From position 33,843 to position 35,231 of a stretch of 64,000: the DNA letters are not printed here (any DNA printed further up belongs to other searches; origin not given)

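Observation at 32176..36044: Self-contained plus-strand glycosylation insertion between scaffold and capsid genes, plus a second GT-C-like gene among the fibres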

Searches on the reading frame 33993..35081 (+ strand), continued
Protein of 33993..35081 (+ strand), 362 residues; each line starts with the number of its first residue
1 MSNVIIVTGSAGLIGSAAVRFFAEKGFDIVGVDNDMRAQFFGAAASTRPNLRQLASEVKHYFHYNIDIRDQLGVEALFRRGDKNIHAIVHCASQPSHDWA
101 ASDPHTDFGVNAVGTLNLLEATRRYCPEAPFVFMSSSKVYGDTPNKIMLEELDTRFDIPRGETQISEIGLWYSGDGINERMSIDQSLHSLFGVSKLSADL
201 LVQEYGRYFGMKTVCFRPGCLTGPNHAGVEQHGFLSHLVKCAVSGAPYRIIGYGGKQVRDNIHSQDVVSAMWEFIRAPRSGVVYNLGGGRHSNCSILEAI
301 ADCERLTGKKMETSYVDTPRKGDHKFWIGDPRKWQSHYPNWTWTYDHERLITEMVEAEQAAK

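Call 59: find_homologous_proteins(query=window:33993-35081:+, max_evalue=1e-60)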
Query window:33993-35081:+ (362 aa): 8000 proteins with E <= 1e-60 among 8000 candidates; the best 120 are listed.
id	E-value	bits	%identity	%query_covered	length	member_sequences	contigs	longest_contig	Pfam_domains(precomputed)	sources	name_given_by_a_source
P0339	1.4e-251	852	100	100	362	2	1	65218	PF04321.24,PF16363.12,PF07993.19,PF01370.28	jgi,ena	jgi:CDP-paratose 2-epimerase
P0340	6.0e-172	590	71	99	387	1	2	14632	PF04321.24,PF16363.12,PF02719.22,PF01073.26,PF07993.19,PF01370.28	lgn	-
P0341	5.1e-144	498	60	98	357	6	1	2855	PF04321.24,PF16363.12,PF02719.22,PF07993.19,PF01370.28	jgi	jgi:CDP-paratose 2-epimerase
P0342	6.0e-144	497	61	98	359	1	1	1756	PF04321.24,PF16363.12,PF02719.22,PF07993.19,PF01370.28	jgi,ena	-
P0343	8.8e-144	497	61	99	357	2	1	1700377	PF04321.24,PF16363.12,PF02719.22,PF01073.26,PF07993.19,PF01370.28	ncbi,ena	-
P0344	1.8e-143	496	62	97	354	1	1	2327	PF04321.24,PF16363.12,PF01073.26,PF07993.19,PF01370.28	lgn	-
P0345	1.9e-143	496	60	99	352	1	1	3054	PF04321.24,PF16363.12,PF02719.22,PF01073.26,PF07993.19,PF00106.32,PF01370.28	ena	-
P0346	4.2e-143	495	61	98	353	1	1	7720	PF04321.24,PF16363.12,PF02719.22,PF01073.26,PF07993.19,PF01370.28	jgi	-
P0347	4.8e-143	494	59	99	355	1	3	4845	PF04321.24,PF16363.12,PF07993.19,PF01370.28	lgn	-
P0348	5.7e-143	494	61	98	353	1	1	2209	PF04321.24,PF16363.12,PF02719.22,PF01073.26,PF07993.19,PF01370.28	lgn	-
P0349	6.3e-143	494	62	97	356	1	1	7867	PF04321.24,PF16363.12,PF02719.22,PF01073.26,PF07993.19,PF01370.28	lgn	-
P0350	8.0e-143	494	61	97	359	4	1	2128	PF04321.24,PF16363.12,PF02719.22,PF07993.19,PF01370.28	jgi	-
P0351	1.1e-142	493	61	98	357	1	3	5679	PF04321.24,PF16363.12,PF02719.22,PF01073.26,PF07993.19,PF01370.28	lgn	-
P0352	1.2e-142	493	62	99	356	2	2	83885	PF04321.24,PF16363.12,PF02719.22,PF01073.26,PF07993.19,PF01370.28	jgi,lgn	jgi:CDP-paratose 2-epimerase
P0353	1.3e-142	493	61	98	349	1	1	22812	PF04321.24,PF16363.12,PF02719.22,PF01073.26,PF07993.19,PF01370.28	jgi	-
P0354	1.6e-142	493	60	98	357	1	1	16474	PF08659.17,PF04321.24,PF16363.12,PF02719.22,PF01073.26,PF07993.19,PF01370.28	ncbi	-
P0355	2.0e-142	492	60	98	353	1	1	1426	PF04321.24,PF16363.12,PF02719.22,PF01073.26,PF07993.19,PF01370.28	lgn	-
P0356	2.1e-142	492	61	98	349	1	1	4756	PF04321.24,PF16363.12,PF02719.22,PF01073.26,PF07993.19,PF01370.28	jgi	jgi:CDP-paratose 2-epimerase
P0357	2.7e-142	492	60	98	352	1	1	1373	PF04321.24,PF16363.12,PF02719.22,PF01073.26,PF07993.19,PF01370.28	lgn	-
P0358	2.8e-142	492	60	98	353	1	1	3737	PF04321.24,PF16363.12,PF02719.22,PF01073.26,PF07993.19,PF01370.28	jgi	-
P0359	3.2e-142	492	62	97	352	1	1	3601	PF08659.17,PF04321.24,PF16363.12,PF02719.22,PF01073.26,PF07993.19,PF01370.28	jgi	jgi:CDP-paratose 2-epimerase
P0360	3.2e-142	492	60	98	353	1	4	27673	PF04321.24,PF16363.12,PF02719.22,PF01073.26,PF07993.19,PF01370.28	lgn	-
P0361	3.3e-142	492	59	98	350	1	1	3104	PF04321.24,PF16363.12,PF02719.22,PF01073.26,PF07993.19,PF01370.28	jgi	jgi:CDP-paratose 2-epimerase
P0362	3.5e-142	492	60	99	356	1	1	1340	PF04321.24,PF16363.12,PF02719.22,PF01073.26,PF07993.19,PF01370.28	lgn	-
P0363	3.7e-142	492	60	98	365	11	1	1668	PF04321.24,PF16363.12,PF02719.22,PF07993.19,PF01370.28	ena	-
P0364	5.3e-142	491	60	98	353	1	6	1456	PF04321.24,PF16363.12,PF02719.22,PF01073.26,PF07993.19,PF01370.28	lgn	-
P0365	5.7e-142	491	60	98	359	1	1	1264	PF04321.24,PF16363.12,PF07993.19,PF01370.28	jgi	-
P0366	5.7e-142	491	61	98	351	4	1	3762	PF04321.24,PF16363.12,PF02719.22,PF07993.19,PF01370.28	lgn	-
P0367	5.8e-142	491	61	97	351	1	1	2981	PF04321.24,PF16363.12,PF02719.22,PF01073.26,PF07993.19,PF01370.28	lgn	-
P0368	6.2e-142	491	59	99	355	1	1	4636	PF04321.24,PF16363.12,PF07993.19,PF01370.28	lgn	-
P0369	7.8e-142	490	60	98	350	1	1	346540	PF04321.24,PF16363.12,PF02719.22,PF01073.26,PF07993.19,PF01370.28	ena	-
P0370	8.5e-142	490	61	98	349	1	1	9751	PF04321.24,PF16363.12,PF02719.22,PF07993.19,PF01370.28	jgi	jgi:CDP-paratose 2-epimerase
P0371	8.7e-142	490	61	99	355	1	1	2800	PF04321.24,PF16363.12,PF02719.22,PF01073.26,PF07993.19,PF01370.28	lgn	-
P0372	1.1e-141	490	59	97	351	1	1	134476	PF04321.24,PF16363.12,PF02719.22,PF01073.26,PF07993.19,PF00106.32,PF01370.28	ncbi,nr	ncbi:MAG: NAD-dependent epimerase/dehydratase family protein [Methylacidiphilales bacterium]|nr:NAD-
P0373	1.2e-141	490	59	98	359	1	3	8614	PF04321.24,PF16363.12,PF02719.22,PF07993.19,PF01370.28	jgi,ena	-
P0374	1.7e-141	489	59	99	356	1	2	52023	PF04321.24,PF16363.12,PF02719.22,PF01073.26,PF07993.19,PF00106.32,PF01370.28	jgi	jgi:CDP-paratose 2-epimerase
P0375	1.9e-141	489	60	98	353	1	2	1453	PF04321.24,PF16363.12,PF02719.22,PF01073.26,PF07993.19,PF01370.28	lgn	-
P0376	2.3e-141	489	59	98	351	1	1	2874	PF04321.24,PF16363.12,PF02719.22,PF01073.26,PF07993.19,PF01370.28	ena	-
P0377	2.5e-141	489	60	98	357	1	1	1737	PF04321.24,PF16363.12,PF02719.22,PF01073.26,PF07993.19,PF01370.28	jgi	jgi:CDP-paratose 2-epimerase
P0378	2.5e-141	489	59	99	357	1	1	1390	PF04321.24,PF16363.12,PF02719.22,PF01073.26,PF07993.19,PF01370.28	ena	-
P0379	2.5e-141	489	59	99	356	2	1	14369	PF04321.24,PF16363.12,PF02719.22,PF01073.26,PF07993.19,PF01370.28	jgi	jgi:CDP-paratose 2-epimerase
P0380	2.6e-141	489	59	98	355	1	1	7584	PF04321.24,PF16363.12,PF02719.22,PF01073.26,PF07993.19,PF01370.28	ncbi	-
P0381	2.8e-141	489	59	98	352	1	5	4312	PF04321.24,PF16363.12,PF02719.22,PF01073.26,PF07993.19,PF01370.28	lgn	-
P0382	2.8e-141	489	60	97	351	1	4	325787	PF04321.24,PF16363.12,PF02719.22,PF01073.26,PF07993.19,PF01370.28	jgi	-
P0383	2.9e-141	489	60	99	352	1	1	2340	PF04321.24,PF16363.12,PF02719.22,PF01073.26,PF07993.19,PF01370.28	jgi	jgi:CDP-paratose 2-epimerase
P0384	2.9e-141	489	60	97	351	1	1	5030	PF04321.24,PF16363.12,PF02719.22,PF07993.19,PF01370.28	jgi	jgi:CDP-paratose 2-epimerase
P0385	3.0e-141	489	59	99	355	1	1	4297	PF04321.24,PF16363.12,PF02719.22,PF07993.19,PF01370.28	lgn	-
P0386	3.1e-141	488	61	97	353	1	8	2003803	PF04321.24,PF16363.12,PF02719.22,PF01073.26,PF07993.19,PF01370.28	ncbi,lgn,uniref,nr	ncbi:NAD-dependent epimerase/dehydratase family protein [Thermodesulfovibrio yellowstonii]|uniref:CD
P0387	3.6e-141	488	58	98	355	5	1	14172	PF04321.24,PF16363.12,PF02719.22,PF01073.26,PF07993.19,PF01370.28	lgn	-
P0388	3.6e-141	488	59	98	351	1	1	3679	PF04321.24,PF16363.12,PF02719.22,PF01073.26,PF07993.19,PF00106.32,PF01370.28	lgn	-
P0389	3.6e-141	488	59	99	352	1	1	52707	PF04321.24,PF16363.12,PF02719.22,PF01073.26,PF07993.19,PF00106.32,PF01370.28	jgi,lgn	jgi:CDP-paratose 2-epimerase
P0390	4.1e-141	488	59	98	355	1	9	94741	PF04321.24,PF16363.12,PF07993.19,PF01370.28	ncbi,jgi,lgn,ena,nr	ncbi:MAG: NAD-dependent epimerase [Rhodospirillales bacterium RIFCSPLOWO2_12_FULL_58_28]|nr:MAG: NAD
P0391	4.2e-141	488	60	97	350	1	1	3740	PF04321.24,PF16363.12,PF02719.22,PF07993.19,PF01370.28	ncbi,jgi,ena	jgi:CDP-paratose 2-epimerase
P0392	4.5e-141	488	59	99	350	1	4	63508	PF04321.24,PF16363.12,PF02719.22,PF01073.26,PF07993.19,PF01370.28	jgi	jgi:CDP-paratose 2-epimerase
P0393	4.8e-141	488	60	97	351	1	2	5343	PF04321.24,PF16363.12,PF02719.22,PF01073.26,PF07993.19,PF01370.28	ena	-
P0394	5.2e-141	488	60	99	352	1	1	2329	PF04321.24,PF16363.12,PF02719.22,PF01073.26,PF07993.19,PF01370.28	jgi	jgi:CDP-paratose 2-epimerase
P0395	5.4e-141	488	60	98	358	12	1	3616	PF04321.24,PF16363.12,PF01073.26,PF07993.19,PF01370.28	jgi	-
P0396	5.5e-141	488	59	99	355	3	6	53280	PF04321.24,PF16363.12,PF02719.22,PF01073.26,PF07993.19,PF01370.28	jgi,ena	jgi:CDP-paratose 2-epimerase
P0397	5.9e-141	488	61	98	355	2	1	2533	PF04321.24,PF16363.12,PF02719.22,PF01073.26,PF07993.19,PF01370.28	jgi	jgi:CDP-paratose 2-epimerase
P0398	6.2e-141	488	59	99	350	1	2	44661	PF04321.24,PF16363.12,PF02719.22,PF01073.26,PF07993.19,PF01370.28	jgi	jgi:CDP-paratose 2-epimerase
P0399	6.9e-141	487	62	97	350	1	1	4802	PF04321.24,PF16363.12,PF02719.22,PF01073.26,PF07993.19,PF01370.28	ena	-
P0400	7.6e-141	487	60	98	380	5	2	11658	PF04321.24,PF16363.12,PF07993.19,PF01370.28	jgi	jgi:CDP-paratose 2-epimerase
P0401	7.7e-141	487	60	98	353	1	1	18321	PF04321.24,PF16363.12,PF02719.22,PF01073.26,PF07993.19,PF01370.28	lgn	-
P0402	7.9e-141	487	59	98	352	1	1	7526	PF04321.24,PF16363.12,PF02719.22,PF01073.26,PF07993.19,PF01370.28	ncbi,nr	ncbi:MAG: NAD-dependent epimerase/dehydratase family protein [Chthoniobacteraceae bacterium]|nr:NAD-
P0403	9.2e-141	487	61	97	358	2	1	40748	PF04321.24,PF16363.12,PF02719.22,PF01073.26,PF07993.19,PF01370.28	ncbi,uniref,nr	ncbi:NAD-dependent epimerase/dehydratase family protein [Azospirillum sp. YIM DDC1]|uniref:NAD-depen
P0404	9.2e-141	487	60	98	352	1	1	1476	PF04321.24,PF16363.12,PF07993.19,PF01370.28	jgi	-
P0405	9.5e-141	487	62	97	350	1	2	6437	PF04321.24,PF16363.12,PF02719.22,PF01073.26,PF07993.19,PF01370.28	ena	-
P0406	1.0e-140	487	59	98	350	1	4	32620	PF04321.24,PF16363.12,PF02719.22,PF01073.26,PF07993.19,PF01370.28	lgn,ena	-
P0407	1.0e-140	487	60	98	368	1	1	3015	PF04321.24,PF16363.12,PF02719.22,PF01073.26,PF07993.19,PF01370.28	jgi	jgi:CDP-paratose 2-epimerase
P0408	1.1e-140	487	60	98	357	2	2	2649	PF04321.24,PF16363.12,PF07993.19,PF01370.28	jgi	jgi:CDP-paratose 2-epimerase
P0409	1.1e-140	487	59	99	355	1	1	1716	PF04321.24,PF16363.12,PF02719.22,PF01073.26,PF07993.19,PF01370.28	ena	-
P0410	1.2e-140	487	60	97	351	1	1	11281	PF04321.24,PF16363.12,PF02719.22,PF07993.19,PF01370.28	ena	-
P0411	1.4e-140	486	59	97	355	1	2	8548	PF04321.24,PF16363.12,PF02719.22,PF01073.26,PF07993.19,PF01370.28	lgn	-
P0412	1.4e-140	486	59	98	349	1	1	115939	PF04321.24,PF16363.12,PF02719.22,PF01073.26,PF07993.19,PF01370.28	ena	-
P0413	1.5e-140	486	59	97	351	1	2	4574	PF04321.24,PF16363.12,PF02719.22,PF07993.19,PF01370.28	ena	-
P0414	1.6e-140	486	60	99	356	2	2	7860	PF04321.24,PF16363.12,PF02719.22,PF01073.26,PF07993.19,PF01370.28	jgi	jgi:CDP-paratose 2-epimerase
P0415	1.6e-140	486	61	100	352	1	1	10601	PF04321.24,PF16363.12,PF02719.22,PF07993.19,PF01370.28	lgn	-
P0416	1.7e-140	486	59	97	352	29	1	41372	PF04321.24,PF16363.12,PF02719.22,PF01073.26,PF07993.19,PF00106.32,PF01370.28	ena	-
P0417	1.9e-140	486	59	98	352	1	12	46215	PF04321.24,PF16363.12,PF02719.22,PF01073.26,PF07993.19,PF01370.28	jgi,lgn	-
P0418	1.9e-140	486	59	97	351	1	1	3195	PF04321.24,PF16363.12,PF02719.22,PF01073.26,PF07993.19,PF01370.28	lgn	-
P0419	2.2e-140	486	60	97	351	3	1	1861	PF04321.24,PF16363.12,PF02719.22,PF07993.19,PF01370.28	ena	-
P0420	2.4e-140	486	59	98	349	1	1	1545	PF08659.17,PF04321.24,PF16363.12,PF02719.22,PF01073.26,PF07993.19,PF00106.32,PF01370.28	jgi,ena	-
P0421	2.4e-140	486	60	98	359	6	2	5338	PF04321.24,PF16363.12,PF02719.22,PF01073.26,PF07993.19,PF01370.28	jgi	-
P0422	2.4e-140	486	59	98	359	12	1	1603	PF04321.24,PF16363.12,PF07993.19,PF01370.28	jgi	jgi:CDP-paratose 2-epimerase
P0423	2.5e-140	486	59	97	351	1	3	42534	PF04321.24,PF16363.12,PF02719.22,PF01073.26,PF07993.19,PF01370.28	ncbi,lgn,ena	-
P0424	3.2e-140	485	58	99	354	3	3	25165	PF04321.24,PF16363.12,PF02719.22,PF01073.26,PF07993.19,PF00106.32,PF01370.28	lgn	-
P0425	3.2e-140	485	59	98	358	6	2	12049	PF04321.24,PF16363.12,PF01073.26,PF07993.19,PF01370.28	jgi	jgi:CDP-paratose 2-epimerase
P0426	3.2e-140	485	60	97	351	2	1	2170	PF04321.24,PF16363.12,PF02719.22,PF07993.19,PF01370.28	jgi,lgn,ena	-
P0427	3.3e-140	485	58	98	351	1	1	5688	PF04321.24,PF16363.12,PF02719.22,PF01073.26,PF07993.19,PF00106.32,PF01370.28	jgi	jgi:CDP-paratose 2-epimerase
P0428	3.3e-140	485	59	99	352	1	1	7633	PF04321.24,PF16363.12,PF02719.22,PF01073.26,PF07993.19,PF00106.32,PF01370.28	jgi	jgi:CDP-paratose 2-epimerase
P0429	3.8e-140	485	59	99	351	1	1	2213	PF04321.24,PF16363.12,PF02719.22,PF01073.26,PF07993.19,PF00106.32,PF01370.28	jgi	-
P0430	4.0e-140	485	61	99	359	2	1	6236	PF04321.24,PF16363.12,PF02719.22,PF07993.19,PF01370.28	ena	-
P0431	4.0e-140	485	61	97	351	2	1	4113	PF04321.24,PF16363.12,PF02719.22,PF01073.26,PF07993.19,PF01370.28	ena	-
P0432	4.0e-140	485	60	97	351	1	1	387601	PF04321.24,PF16363.12,PF02719.22,PF01073.26,PF07993.19,PF01370.28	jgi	jgi:CDP-paratose 2-epimerase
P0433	4.1e-140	485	59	99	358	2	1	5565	PF04321.24,PF16363.12,PF02719.22,PF07993.19,PF01370.28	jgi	jgi:CDP-paratose 2-epimerase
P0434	4.1e-140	485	57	98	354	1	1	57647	PF04321.24,PF16363.12,PF02719.22,PF01073.26,PF07993.19,PF01370.28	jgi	-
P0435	4.3e-140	485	60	98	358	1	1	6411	PF04321.24,PF16363.12,PF02719.22,PF07993.19,PF01370.28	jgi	jgi:CDP-paratose 2-epimerase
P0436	4.5e-140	485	58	99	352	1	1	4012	PF04321.24,PF16363.12,PF02719.22,PF01073.26,PF07993.19,PF01370.28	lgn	-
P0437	4.5e-140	485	58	98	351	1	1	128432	PF04321.24,PF16363.12,PF02719.22,PF01073.26,PF07993.19,PF00106.32,PF01370.28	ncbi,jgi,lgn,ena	jgi:CDP-paratose 2-epimerase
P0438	4.8e-140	485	61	97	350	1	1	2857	PF04321.24,PF16363.12,PF02719.22,PF01073.26,PF07993.19,PF01370.28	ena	-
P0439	5.1e-140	485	59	99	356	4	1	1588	PF04321.24,PF16363.12,PF02719.22,PF01073.26,PF07993.19,PF01370.28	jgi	jgi:CDP-paratose 2-epimerase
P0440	5.8e-140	484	60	98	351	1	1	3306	PF04321.24,PF16363.12,PF02719.22,PF01073.26,PF07993.19,PF00106.32,PF01370.28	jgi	jgi:CDP-paratose 2-epimerase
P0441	5.9e-140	484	57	99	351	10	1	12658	PF04321.24,PF16363.12,PF02719.22,PF01073.26,PF07993.19,PF00106.32,PF01370.28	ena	-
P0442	6.2e-140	484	60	98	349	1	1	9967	PF04321.24,PF16363.12,PF02719.22,PF07993.19,PF01370.28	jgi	jgi:CDP-paratose 2-epimerase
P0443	6.3e-140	484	61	97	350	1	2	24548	PF04321.24,PF16363.12,PF02719.22,PF01073.26,PF07993.19,PF01370.28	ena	-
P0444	6.6e-140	484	58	98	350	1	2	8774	PF04321.24,PF16363.12,PF02719.22,PF01073.26,PF07993.19,PF00106.32,PF01370.28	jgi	jgi:CDP-paratose 2-epimerase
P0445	7.2e-140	484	59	98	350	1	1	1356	PF04321.24,PF16363.12,PF02719.22,PF01073.26,PF07993.19,PF01370.28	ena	-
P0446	7.4e-140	484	61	99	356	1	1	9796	PF04321.24,PF16363.12,PF07993.19,PF01370.28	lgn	-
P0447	7.6e-140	484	60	98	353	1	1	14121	PF04321.24,PF16363.12,PF02719.22,PF01073.26,PF07993.19,PF01370.28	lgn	-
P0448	7.6e-140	484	59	98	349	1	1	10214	PF04321.24,PF16363.12,PF02719.22,PF01073.26,PF07993.19,PF01370.28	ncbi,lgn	ncbi:MAG TPA: NAD-dependent epimerase/dehydratase family protein [Verrucomicrobiae bacterium]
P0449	7.8e-140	484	59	98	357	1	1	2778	PF04321.24,PF16363.12,PF01073.26,PF07993.19,PF01370.28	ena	-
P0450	9.1e-140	484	58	97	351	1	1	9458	PF08659.17,PF04321.24,PF16363.12,PF02719.22,PF01073.26,PF07993.19,PF00106.32,PF01370.28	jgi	jgi:CDP-paratose 2-epimerase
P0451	1.1e-139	483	60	98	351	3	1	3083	PF04321.24,PF16363.12,PF02719.22,PF01073.26,PF07993.19,PF01370.28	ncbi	-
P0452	1.1e-139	483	60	98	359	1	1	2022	PF04321.24,PF16363.12,PF07993.19,PF01370.28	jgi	jgi:CDP-paratose 2-epimerase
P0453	1.1e-139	483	60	97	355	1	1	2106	PF04321.24,PF16363.12,PF07993.19,PF01370.28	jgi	jgi:CDP-paratose 2-epimerase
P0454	1.2e-139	483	61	97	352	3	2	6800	PF04321.24,PF16363.12,PF02719.22,PF01073.26,PF07993.19,PF01370.28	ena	-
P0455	1.2e-139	483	59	97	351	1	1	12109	PF04321.24,PF16363.12,PF02719.22,PF01073.26,PF07993.19,PF00106.32,PF01370.28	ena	-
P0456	1.4e-139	483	58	99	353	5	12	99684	PF04321.24,PF16363.12,PF02719.22,PF01073.26,PF07993.19,PF01370.28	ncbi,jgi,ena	ncbi:MAG: NAD-dependent epimerase/dehydratase family protein [Verrucomicrobiota bacterium]|jgi:CDP-p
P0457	1.4e-139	483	60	98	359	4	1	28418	PF04321.24,PF16363.12,PF02719.22,PF01073.26,PF07993.19,PF01370.28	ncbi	-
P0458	1.5e-139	483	59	99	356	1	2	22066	PF04321.24,PF16363.12,PF02719.22,PF01073.26,PF07993.19,PF01370.28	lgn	-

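Call 60: find_encoding_contigs(protein=P0340, flank=10000, max_places=3)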
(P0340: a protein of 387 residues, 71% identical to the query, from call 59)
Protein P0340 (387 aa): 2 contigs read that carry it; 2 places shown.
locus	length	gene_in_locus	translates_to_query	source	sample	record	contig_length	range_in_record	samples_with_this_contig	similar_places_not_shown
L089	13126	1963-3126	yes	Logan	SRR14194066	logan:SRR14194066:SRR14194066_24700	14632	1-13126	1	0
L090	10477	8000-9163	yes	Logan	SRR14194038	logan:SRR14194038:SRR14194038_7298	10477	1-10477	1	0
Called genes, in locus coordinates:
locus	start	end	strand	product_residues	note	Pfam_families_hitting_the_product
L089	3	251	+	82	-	?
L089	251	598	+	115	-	-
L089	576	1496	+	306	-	-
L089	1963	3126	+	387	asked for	PF01073:3Beta_HSD (weak), PF01370:Epimerase, PF02719:Polysacc_synt_2 (weak), PF04321:RmlD_sub_bind, PF16363:GDP_Man_Dehyd, PF07993:NAD_binding_4, PF01370:Epimerase, PF16363:GDP_Man_Dehyd (weak)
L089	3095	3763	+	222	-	PF00535:Glycos_transf_2 (weak)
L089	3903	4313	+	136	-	-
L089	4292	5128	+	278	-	-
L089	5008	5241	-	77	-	-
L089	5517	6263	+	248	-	PF19821:Phage_capsid_2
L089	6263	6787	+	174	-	-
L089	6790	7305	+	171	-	-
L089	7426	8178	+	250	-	-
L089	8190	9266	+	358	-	-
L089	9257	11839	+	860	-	-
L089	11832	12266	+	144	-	-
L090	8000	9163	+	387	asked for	PF01073:3Beta_HSD (weak), PF01370:Epimerase, PF02719:Polysacc_synt_2 (weak), PF04321:RmlD_sub_bind, PF16363:GDP_Man_Dehyd, PF07993:NAD_binding_4, PF01370:Epimerase, PF16363:GDP_Man_Dehyd (weak)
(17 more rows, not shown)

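Call 61: find_encoding_contigs(protein=P0339, flank=3000, max_places=4)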
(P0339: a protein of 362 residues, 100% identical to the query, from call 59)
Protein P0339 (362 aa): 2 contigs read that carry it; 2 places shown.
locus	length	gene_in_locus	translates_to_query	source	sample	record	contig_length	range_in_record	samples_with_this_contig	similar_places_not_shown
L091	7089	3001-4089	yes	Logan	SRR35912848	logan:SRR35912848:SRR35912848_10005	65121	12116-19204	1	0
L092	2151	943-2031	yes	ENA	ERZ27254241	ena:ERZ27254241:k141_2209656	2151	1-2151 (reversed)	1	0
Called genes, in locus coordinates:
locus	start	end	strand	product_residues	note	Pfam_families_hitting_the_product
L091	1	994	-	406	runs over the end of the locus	PF13252:Phage_capsid_3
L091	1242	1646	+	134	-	-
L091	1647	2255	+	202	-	-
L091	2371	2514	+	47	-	-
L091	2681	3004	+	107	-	-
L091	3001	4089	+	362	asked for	PF01370:Epimerase, PF04321:RmlD_sub_bind, PF16363:GDP_Man_Dehyd, PF07993:NAD_binding_4, PF01370:Epimerase, PF16363:GDP_Man_Dehyd (weak)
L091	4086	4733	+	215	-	PF00535:Glycos_transf_2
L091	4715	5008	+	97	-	-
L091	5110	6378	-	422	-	-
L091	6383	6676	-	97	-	-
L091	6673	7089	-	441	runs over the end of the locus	-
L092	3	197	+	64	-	?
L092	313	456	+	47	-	-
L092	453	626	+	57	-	-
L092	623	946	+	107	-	-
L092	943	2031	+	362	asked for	PF01370:Epimerase, PF04321:RmlD_sub_bind, PF16363:GDP_Man_Dehyd, PF07993:NAD_binding_4, PF01370:Epimerase, PF16363:GDP_Man_Dehyd (weak)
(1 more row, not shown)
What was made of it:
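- On Gtr-type three-component seroconversion cassette: Two assemblies of about 65.1-65.2 kb suggest a free, complete genome (calls 59, 61).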

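Call 101: search_protein_families(library=padloc, proteins=[window:33993-35081:+], max_evalue=0.01)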
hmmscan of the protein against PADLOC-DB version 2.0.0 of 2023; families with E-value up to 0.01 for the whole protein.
window:33993-35081:+ (362 aa): 0 families
